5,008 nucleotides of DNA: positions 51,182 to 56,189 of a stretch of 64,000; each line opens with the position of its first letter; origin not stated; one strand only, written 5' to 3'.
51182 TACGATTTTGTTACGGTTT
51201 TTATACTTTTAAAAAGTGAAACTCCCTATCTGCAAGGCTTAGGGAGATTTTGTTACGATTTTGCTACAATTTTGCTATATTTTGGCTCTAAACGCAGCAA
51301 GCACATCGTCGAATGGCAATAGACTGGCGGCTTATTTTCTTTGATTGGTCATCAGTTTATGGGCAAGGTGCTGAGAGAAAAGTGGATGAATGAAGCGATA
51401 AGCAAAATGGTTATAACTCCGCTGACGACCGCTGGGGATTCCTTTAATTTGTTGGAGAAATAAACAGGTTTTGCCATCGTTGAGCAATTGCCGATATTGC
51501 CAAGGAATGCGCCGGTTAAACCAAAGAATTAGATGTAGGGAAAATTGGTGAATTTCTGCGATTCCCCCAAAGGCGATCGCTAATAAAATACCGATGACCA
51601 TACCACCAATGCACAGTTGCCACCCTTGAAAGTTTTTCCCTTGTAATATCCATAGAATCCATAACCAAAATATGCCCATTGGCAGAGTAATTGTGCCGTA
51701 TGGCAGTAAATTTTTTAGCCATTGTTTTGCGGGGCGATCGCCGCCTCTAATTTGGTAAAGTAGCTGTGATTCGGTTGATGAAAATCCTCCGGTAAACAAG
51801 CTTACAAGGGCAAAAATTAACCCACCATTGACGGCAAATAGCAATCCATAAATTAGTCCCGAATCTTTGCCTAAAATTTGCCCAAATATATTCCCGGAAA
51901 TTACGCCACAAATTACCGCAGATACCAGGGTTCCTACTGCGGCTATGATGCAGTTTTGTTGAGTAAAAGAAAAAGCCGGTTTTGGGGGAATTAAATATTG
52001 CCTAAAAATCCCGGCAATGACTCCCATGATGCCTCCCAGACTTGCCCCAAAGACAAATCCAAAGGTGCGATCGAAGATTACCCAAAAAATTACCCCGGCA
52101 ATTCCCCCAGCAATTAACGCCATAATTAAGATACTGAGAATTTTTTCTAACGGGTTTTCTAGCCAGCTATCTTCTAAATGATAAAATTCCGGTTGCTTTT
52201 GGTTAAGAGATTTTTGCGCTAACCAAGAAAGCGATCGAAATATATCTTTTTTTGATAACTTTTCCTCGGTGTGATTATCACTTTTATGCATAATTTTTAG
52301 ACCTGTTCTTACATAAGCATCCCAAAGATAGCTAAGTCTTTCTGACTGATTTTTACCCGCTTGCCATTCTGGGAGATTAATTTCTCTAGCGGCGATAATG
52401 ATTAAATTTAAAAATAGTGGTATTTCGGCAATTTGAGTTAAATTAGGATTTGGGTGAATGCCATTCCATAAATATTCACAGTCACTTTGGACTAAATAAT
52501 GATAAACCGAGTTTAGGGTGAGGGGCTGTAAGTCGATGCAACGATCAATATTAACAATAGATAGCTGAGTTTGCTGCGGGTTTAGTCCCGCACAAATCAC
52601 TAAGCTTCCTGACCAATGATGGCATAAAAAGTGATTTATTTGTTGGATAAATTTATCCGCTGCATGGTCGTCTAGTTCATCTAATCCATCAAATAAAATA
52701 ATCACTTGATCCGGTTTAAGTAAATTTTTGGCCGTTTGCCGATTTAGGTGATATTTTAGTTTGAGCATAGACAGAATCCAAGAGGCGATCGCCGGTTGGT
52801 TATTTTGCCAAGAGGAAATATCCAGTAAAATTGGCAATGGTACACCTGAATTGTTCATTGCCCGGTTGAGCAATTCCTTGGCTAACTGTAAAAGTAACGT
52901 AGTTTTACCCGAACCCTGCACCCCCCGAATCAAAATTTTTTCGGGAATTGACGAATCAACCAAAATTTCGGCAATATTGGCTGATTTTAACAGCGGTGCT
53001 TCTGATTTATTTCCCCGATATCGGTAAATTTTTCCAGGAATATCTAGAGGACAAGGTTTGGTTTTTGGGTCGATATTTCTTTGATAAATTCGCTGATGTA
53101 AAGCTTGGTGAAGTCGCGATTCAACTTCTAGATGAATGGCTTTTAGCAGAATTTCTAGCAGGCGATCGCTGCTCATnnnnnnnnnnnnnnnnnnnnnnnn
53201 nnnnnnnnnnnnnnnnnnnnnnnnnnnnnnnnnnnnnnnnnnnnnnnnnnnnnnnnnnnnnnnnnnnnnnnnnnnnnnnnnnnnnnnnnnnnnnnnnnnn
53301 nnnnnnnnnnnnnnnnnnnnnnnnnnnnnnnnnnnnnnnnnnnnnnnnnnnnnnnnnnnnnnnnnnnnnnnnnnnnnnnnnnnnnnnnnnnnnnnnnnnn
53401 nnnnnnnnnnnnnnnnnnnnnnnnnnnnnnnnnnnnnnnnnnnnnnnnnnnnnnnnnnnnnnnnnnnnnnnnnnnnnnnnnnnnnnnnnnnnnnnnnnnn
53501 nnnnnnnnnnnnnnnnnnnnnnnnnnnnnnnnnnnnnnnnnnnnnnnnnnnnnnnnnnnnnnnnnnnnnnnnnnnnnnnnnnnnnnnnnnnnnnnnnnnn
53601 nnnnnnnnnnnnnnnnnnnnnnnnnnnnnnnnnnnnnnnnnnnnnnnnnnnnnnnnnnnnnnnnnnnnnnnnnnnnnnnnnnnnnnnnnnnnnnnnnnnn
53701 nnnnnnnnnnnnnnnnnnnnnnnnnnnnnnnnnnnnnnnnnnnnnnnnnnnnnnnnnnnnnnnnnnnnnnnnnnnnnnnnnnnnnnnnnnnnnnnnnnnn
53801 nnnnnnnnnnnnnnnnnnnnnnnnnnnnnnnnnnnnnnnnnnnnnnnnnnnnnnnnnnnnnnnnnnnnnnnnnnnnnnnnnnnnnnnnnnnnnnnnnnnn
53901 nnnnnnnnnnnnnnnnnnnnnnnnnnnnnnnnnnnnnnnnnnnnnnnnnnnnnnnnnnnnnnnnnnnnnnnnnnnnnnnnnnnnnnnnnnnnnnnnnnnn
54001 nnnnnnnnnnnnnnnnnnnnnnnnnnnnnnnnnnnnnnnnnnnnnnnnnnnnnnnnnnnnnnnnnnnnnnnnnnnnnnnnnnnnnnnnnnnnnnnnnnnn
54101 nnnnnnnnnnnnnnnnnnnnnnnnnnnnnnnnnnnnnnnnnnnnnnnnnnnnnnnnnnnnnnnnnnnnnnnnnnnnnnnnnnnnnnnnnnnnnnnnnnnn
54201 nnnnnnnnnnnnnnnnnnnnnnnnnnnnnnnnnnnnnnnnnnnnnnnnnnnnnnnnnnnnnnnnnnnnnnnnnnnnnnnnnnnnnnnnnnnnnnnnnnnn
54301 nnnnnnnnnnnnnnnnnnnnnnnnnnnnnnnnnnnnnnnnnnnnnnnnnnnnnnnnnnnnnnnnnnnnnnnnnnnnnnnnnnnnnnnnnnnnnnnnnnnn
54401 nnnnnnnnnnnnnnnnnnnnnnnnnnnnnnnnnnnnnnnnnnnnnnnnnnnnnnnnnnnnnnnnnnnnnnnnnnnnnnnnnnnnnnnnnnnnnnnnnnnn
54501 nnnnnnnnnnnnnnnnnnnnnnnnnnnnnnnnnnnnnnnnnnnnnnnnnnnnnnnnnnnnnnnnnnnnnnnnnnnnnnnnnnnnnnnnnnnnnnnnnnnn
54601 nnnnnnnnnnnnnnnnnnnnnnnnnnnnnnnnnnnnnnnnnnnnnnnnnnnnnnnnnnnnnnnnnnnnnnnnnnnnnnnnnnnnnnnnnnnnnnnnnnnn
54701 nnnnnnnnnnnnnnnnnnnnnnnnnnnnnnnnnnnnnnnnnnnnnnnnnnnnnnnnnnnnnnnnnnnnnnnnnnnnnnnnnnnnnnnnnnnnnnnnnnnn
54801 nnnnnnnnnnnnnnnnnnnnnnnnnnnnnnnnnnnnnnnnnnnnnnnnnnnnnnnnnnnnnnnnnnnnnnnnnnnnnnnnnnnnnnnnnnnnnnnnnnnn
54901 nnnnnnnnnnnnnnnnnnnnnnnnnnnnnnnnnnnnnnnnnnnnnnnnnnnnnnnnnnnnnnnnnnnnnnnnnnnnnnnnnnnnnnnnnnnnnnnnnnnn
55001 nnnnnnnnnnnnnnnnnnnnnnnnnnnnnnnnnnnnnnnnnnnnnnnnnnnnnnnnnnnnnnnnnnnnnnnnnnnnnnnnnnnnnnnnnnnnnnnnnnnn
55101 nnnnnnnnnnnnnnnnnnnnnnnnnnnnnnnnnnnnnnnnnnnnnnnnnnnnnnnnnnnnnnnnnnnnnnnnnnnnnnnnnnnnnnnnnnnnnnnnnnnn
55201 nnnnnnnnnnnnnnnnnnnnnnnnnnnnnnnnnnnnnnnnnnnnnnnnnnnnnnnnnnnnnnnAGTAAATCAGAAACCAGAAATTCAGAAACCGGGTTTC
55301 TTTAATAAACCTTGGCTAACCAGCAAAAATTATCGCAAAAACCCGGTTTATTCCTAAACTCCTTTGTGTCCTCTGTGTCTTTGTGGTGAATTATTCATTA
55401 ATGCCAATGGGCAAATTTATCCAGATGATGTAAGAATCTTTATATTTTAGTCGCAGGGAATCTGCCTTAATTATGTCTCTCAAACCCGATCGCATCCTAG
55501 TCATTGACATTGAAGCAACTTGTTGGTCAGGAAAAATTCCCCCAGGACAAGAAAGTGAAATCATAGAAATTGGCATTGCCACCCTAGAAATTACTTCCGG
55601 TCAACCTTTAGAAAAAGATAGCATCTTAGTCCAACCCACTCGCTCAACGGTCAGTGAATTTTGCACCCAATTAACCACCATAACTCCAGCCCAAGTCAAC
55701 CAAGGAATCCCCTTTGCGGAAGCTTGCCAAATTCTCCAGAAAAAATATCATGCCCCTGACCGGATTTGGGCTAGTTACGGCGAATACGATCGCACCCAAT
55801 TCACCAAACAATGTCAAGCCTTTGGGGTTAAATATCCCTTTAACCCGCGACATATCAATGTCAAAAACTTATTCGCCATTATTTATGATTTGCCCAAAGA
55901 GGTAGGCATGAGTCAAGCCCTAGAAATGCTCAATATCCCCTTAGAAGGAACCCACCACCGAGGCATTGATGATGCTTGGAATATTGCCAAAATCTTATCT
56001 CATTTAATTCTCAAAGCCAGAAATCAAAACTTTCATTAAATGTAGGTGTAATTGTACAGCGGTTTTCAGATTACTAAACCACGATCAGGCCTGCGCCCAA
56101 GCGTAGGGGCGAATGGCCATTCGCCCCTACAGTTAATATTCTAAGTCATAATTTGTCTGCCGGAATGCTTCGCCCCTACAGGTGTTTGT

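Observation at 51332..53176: NACHT (STAND) NTPase fused to a six-helix transmembrane C-terminus, sitting directly at an integration hotspot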

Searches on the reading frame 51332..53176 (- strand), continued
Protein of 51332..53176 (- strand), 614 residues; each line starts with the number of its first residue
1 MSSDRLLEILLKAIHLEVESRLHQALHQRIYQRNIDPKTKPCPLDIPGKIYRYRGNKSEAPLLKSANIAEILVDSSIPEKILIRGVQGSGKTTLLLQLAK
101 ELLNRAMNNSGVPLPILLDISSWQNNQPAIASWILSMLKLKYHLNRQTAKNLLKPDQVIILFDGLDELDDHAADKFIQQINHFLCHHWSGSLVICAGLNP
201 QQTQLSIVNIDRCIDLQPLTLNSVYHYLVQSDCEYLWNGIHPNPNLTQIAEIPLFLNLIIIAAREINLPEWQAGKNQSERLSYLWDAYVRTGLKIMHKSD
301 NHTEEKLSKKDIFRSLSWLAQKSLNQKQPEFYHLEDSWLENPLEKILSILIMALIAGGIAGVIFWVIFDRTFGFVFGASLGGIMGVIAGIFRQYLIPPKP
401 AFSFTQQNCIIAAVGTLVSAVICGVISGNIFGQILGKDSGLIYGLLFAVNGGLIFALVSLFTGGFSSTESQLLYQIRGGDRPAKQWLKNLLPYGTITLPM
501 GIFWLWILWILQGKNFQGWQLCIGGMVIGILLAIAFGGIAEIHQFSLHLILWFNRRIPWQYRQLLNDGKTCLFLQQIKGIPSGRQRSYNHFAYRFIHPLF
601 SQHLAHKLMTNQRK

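Call 68: search_protein_families(library=padloc, alignment_id=A4, max_evalue=1e-10)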
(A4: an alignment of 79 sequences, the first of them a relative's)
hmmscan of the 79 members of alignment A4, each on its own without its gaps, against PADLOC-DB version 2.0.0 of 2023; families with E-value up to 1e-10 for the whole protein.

A. member 1, L007:4282-7491:- (1069 aa): 0 families

B. families by the number of members that match (of 79 scanned): 121 families (the first 25 are shown)
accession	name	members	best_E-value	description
PDLC04135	mad3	5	4.4e-48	mads_3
PDLC03859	LmuB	5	2.4e-25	-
PDLC02980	AriA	5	1e-15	-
PDLC04045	PD-T4-6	4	1.4e-106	-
PDLC04044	PD-T4-6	4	8.3e-89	-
PDLC04062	PD-T4-6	4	9.3e-85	-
PDLC04051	PD-T4-6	4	1.1e-62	-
PDLC04042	PD-T4-6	4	5.8e-49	-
PDLC04138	mad6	4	5.4e-45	mads_6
PDLC04053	PD-T4-6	4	3.8e-44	-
PDLC04061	PD-T4-6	4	7.6e-44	-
PDLC04047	PD-T4-6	4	2.1e-42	-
PDLC04060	PD-T4-6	4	1.5e-40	-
PDLC04054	PD-T4-6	4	5.5e-38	-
PDLC04048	PD-T4-6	4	3.1e-37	-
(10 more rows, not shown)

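Call 69: find_encoding_contigs(protein=P0005, flank=6000, max_places=2)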
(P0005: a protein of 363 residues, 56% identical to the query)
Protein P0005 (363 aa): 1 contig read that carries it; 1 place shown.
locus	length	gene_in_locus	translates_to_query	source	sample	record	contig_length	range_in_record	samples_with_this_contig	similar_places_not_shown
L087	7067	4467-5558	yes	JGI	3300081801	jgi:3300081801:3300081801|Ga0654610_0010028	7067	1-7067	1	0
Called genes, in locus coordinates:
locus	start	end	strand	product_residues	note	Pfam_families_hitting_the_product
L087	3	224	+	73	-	?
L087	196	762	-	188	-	PF00929:RNase_T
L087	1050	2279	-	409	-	PF00145:DNA_methylase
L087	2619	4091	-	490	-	PF03193:RsgA_GTPase (faint), PF00009:GTP_EFTU (weak), PF00350:Dynamin_N (weak), PF01926:MMR_HSR1, PF05128:DUF697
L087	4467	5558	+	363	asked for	PF13401:AAA_22 (faint), PF05729:NACHT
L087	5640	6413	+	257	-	-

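Call 70: find_encoding_contigs(protein=P0004, flank=6000, max_places=2)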
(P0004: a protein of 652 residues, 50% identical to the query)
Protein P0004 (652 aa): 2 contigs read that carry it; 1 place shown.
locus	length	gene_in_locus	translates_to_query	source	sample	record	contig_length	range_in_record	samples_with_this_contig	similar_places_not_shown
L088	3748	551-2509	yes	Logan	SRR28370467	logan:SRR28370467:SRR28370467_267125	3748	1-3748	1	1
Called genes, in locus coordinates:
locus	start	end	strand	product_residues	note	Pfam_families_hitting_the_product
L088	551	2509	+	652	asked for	PF24883:NPHP3_N (faint), PF05729:NACHT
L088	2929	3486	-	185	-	PF00929:RNase_T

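Call 71: find_encoding_contigs(protein=P0003, flank=6000, max_places=2)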
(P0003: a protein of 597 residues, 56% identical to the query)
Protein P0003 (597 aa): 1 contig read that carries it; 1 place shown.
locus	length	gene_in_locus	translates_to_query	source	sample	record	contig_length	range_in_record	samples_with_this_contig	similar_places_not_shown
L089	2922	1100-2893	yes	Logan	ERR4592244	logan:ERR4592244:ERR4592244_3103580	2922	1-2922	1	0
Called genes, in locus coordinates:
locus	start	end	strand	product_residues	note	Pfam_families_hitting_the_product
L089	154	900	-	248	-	-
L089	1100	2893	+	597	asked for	PF05729:NACHT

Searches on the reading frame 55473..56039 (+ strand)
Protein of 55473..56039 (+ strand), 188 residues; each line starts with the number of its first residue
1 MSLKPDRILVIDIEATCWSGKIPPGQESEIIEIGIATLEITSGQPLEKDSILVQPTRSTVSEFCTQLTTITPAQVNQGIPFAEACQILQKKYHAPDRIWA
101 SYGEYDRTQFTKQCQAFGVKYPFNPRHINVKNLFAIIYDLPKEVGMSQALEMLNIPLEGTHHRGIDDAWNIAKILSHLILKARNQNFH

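Call 45: search_protein_families(library=pfam, proteins=[window:55473-56039:+], max_evalue=0.001)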
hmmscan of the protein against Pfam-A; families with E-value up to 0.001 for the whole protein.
window:55473-56039:+ (188 aa): 2 families
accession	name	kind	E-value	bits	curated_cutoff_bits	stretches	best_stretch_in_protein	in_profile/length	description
PF00929.31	RNase_T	-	1.2e-15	58.9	24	1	9-175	1-164/164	Exonuclease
PF16473.11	Rv2179c-like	-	2.1e-05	24.7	27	1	58-177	56-175/177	3'-5' exoribonuclease Rv2179c-like domain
